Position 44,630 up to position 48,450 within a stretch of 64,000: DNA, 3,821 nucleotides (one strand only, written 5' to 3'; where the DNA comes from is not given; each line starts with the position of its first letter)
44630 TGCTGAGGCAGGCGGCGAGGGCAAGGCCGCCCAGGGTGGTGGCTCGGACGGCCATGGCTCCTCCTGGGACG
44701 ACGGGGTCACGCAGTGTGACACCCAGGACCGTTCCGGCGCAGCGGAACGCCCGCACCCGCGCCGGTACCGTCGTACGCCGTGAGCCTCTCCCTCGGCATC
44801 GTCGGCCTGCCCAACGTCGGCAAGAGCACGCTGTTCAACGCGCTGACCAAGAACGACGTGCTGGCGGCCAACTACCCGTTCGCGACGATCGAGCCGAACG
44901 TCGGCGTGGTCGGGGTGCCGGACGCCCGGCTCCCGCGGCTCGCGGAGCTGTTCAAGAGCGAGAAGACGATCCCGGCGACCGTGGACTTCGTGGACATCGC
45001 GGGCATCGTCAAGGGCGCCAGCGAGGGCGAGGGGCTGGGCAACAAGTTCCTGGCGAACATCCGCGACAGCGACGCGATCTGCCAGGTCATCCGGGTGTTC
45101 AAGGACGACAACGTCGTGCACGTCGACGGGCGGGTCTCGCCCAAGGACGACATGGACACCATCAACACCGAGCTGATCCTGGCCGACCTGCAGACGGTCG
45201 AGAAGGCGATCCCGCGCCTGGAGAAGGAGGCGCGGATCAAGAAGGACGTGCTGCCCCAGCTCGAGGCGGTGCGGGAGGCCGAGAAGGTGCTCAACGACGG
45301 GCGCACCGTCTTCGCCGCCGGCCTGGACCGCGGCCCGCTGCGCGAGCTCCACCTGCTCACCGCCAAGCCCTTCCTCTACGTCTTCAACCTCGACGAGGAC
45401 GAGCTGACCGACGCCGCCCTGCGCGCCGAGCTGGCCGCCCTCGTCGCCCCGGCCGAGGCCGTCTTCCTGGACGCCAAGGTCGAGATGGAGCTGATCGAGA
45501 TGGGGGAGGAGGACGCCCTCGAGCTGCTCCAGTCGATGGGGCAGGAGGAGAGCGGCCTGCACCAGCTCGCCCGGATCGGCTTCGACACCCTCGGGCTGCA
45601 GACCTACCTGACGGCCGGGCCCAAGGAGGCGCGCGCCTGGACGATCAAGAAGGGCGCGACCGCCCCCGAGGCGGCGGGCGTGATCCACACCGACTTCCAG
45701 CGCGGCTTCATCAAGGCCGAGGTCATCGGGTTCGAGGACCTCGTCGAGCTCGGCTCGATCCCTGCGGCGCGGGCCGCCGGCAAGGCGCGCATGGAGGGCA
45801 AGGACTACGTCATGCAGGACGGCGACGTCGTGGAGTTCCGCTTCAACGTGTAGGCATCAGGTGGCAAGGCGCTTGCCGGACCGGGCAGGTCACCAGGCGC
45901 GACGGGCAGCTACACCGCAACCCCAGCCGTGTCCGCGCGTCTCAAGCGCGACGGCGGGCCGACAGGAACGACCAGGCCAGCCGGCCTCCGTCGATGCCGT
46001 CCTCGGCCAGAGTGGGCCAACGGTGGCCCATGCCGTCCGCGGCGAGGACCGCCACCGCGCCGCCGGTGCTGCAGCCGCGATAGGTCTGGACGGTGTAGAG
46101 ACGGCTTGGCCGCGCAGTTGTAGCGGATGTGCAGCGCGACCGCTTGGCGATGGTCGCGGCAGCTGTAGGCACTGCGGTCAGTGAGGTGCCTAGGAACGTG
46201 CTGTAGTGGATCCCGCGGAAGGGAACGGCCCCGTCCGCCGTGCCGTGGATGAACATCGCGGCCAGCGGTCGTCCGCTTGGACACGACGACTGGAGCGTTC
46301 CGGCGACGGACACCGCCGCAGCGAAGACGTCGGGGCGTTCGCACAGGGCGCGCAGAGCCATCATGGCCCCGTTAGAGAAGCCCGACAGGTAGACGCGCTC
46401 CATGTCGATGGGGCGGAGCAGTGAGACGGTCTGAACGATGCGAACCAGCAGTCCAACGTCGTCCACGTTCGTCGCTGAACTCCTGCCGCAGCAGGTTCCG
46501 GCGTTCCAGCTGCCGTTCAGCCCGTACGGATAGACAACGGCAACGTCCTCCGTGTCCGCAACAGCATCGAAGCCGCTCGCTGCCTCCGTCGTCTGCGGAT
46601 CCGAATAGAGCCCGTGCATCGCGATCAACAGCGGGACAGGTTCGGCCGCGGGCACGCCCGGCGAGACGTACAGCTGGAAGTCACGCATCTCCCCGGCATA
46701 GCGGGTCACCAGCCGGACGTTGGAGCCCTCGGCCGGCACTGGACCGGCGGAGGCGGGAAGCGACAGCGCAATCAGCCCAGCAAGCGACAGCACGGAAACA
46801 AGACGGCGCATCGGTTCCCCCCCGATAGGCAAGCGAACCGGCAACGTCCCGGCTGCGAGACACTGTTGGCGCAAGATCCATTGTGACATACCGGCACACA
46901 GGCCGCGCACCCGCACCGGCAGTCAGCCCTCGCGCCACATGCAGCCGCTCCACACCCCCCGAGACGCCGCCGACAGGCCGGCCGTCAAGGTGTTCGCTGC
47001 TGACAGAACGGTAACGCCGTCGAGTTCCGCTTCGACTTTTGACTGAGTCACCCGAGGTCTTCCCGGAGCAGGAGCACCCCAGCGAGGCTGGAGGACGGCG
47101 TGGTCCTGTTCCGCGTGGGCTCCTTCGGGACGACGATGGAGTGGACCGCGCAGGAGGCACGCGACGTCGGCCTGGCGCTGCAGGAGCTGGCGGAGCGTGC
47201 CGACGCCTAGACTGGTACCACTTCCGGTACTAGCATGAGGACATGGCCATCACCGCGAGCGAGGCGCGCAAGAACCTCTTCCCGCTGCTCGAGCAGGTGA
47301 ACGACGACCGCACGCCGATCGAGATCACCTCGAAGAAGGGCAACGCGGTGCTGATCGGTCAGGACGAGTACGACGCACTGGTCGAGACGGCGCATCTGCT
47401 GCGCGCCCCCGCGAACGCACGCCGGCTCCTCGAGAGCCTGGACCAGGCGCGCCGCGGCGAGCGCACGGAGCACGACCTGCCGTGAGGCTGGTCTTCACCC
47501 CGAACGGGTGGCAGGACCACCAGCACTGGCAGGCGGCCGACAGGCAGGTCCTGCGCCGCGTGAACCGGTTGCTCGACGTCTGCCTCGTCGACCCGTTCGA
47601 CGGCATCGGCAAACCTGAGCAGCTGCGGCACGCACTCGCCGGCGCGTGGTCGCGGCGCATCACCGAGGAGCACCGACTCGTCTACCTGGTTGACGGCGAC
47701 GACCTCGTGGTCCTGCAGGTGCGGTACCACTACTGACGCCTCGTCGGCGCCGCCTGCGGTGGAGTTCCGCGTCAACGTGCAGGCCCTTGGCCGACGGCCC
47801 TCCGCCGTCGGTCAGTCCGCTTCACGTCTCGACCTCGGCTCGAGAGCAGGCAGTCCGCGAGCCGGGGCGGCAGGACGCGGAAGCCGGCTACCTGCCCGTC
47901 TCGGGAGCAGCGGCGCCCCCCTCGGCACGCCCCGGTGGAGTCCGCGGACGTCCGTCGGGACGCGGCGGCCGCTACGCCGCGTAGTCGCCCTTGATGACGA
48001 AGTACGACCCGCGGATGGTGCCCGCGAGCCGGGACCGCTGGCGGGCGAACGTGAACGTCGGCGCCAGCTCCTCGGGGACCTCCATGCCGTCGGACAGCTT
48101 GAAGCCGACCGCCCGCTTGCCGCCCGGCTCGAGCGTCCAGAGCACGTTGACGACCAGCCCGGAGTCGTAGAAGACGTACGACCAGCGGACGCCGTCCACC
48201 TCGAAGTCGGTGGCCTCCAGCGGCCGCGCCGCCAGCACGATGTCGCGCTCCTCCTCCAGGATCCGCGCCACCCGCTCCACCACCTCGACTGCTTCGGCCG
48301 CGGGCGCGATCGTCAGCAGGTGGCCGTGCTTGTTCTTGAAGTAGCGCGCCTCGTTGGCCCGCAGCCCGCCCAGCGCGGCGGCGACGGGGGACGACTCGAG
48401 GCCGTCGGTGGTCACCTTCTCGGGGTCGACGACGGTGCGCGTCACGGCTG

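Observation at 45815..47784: Three copies of the ychF 3' end bracket two small islets (esterase; yefM-yoeB): footprints of serial site-specific insertion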

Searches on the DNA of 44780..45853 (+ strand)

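Call 68: search_rna_families(source=L055, start=10900, end=12600, threshold=evalue, max_evalue=1)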
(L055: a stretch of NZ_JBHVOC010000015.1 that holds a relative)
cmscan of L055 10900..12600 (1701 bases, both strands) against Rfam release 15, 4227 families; matches with E-value up to 1: 0.
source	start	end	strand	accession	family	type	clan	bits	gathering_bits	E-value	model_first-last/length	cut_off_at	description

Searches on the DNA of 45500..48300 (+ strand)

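Call 21: search_dna_similar(query=window:45790-45870:+, collection=phages, mode=distant, max_evalue=10)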
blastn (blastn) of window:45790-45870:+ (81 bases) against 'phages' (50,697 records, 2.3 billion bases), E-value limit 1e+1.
Records with a match: 250; places in all: 252; records where one place covers at least 80% of the query: 0.
Best place of each record, by identity: >=99% 1; 95-99% 1; 90-95% 21; 80-90% 222; 60-80% 5.
By first word of the organism name: Salinibacter 185; Gordonia 21; Bacteriophage 11; Streptomyces 7; Microbacterium 7; Bifidobacterium 6; Cyanophage 3; Listeria 2; Erwinia 2; Xylella 2; and 4 more.
By host as written in the record: Salinibacter ruber M8 185; Gordonia terrae 3612 19; - 13; Microbacterium foliorum NRRL B-24224 7; Bifidobacterium pseudocatenulatum DA667 5; Listeria monocytogenes 2; Streptomyces xanthochromogenes B-5410 2; Streptomyces lividans JI 1326 2; and 13 more.
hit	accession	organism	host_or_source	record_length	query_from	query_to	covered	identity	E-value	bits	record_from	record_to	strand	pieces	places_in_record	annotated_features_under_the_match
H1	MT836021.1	Bacteriophage sp.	human fecal samples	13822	1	64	79%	89.1%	5e-15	85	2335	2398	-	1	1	record has no annotation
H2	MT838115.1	Bacteriophage sp.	human fecal samples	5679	4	60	70%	93.0%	1e-15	86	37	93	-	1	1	record has no annotation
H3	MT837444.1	Bacteriophage sp.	human fecal samples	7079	1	63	78%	81.0%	6e-8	61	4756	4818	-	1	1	record has no annotation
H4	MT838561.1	Bacteriophage sp.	human fecal samples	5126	5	68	79%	78.1%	9e-6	54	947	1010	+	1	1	record has no annotation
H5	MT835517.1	Bacteriophage sp.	human fecal samples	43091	5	63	73%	81.4%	7e-7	58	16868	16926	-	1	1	record has no annotation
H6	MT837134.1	Bacteriophage sp.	human fecal samples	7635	1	60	74%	76.7%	1e-3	46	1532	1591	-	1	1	record has no annotation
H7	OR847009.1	Listeria phage LM 4-11-1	Listeria monocytogenes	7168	5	63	73%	74.6%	2e-1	40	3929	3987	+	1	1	record has no annotation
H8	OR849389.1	Listeria phage LM 4-14-1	Listeria monocytogenes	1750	5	63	73%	74.6%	2e-1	40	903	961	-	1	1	record has no annotation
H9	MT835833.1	Bacteriophage sp.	human fecal samples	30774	5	60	69%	76.8%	2e-2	44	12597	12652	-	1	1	record has no annotation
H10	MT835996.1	Bacteriophage sp.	human fecal samples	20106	19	60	52%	95.2%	4e-10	68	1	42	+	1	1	record has no annotation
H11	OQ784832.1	Streptomyces phage Mulchroom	Streptomyces phage MulchMansion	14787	23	62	49%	92.5%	2e-7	60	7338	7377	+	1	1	none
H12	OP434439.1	Microbacterium phage Jovita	Microbacterium foliorum NRRL B-24224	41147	10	50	51%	80.5%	7e-1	37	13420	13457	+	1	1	17: minor tail protein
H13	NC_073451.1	Microbacterium phage Jovita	Microbacterium foliorum NRRL B-24224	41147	10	50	51%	80.5%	7e-1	37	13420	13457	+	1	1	17: minor tail protein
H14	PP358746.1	Microbacterium phage TukTuk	Microbacterium foliorum NRRL B-24224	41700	10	50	51%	80.5%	7e-1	37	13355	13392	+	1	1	17: minor tail protein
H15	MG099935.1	Gordonia phage Anamika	Gordonia terrae 3612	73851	28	64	46%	81.1%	2e+0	37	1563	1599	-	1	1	DNA helicase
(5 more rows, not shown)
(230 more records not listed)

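Call 22: get_annotated_region(hit=H11, flank=8000)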
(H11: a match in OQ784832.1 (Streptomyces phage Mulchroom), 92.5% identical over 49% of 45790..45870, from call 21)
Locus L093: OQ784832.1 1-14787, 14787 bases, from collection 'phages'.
description: Streptomyces phage Mulchroom, complete genome.
organism: Streptomyces phage Mulchroom (NCBI taxid 3043677)
taxonomy: Viruses; Duplodnaviria; Heunggongvirae; Uroviricota; Caudoviricetes
host: Streptomyces phage MulchMansion; source: soil; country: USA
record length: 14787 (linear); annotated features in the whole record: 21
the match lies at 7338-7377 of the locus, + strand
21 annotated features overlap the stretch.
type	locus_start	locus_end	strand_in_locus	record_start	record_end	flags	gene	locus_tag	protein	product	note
repeat_region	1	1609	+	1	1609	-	-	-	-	-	right and left terminal repeats are identical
CDS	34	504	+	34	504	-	1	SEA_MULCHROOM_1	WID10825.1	terminase small subunit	-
CDS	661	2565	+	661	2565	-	2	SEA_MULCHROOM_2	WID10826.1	terminase large subunit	-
CDS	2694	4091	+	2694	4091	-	3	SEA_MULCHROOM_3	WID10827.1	portal protein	-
CDS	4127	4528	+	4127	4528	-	4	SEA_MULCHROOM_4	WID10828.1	scaffolding protein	-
CDS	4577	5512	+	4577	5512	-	5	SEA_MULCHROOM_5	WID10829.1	major capsid protein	-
CDS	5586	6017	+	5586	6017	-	6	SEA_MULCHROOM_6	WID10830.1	head-to-tail adaptor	-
CDS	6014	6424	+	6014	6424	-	7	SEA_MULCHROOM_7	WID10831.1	head-to-tail stopper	-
CDS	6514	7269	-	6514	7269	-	8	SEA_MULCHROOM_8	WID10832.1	tyrosine integrase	-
CDS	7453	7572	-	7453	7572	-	9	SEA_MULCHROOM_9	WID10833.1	hypothetical protein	-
CDS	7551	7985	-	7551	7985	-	10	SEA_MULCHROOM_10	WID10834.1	histidine kinase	-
CDS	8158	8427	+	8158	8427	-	11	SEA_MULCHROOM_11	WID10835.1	helix-turn-helix DNA binding domain protein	-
CDS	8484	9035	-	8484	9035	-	12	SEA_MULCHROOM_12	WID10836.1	Lsr2-like DNA bridging protein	-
CDS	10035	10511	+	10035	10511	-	13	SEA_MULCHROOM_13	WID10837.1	endonuclease VII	-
CDS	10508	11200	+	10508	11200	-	14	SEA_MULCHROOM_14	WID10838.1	G-I-Y Y-I-G endonuclease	-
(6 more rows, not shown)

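Call 67: search_rna_families(source=window, start=45500, end=48300, threshold=evalue, max_evalue=1)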
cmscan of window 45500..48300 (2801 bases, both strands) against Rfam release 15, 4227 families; matches with E-value up to 1: 0.
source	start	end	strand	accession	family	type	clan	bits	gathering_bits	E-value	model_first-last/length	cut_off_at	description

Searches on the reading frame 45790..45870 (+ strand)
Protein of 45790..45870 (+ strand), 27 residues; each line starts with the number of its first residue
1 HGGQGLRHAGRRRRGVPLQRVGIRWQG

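Call 34: search_protein_families(library=pfam, proteins=[L093:6514-7269:-], max_evalue=0.001)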
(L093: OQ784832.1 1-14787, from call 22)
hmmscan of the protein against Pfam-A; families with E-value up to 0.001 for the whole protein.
L093:6514-7269:- (251 aa): 1 family
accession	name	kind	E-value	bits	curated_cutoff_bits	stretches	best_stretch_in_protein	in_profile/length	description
PF00589.27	Phage_integrase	-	1.6e-13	51.3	27.1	1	170-232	104-167/172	Phage integrase family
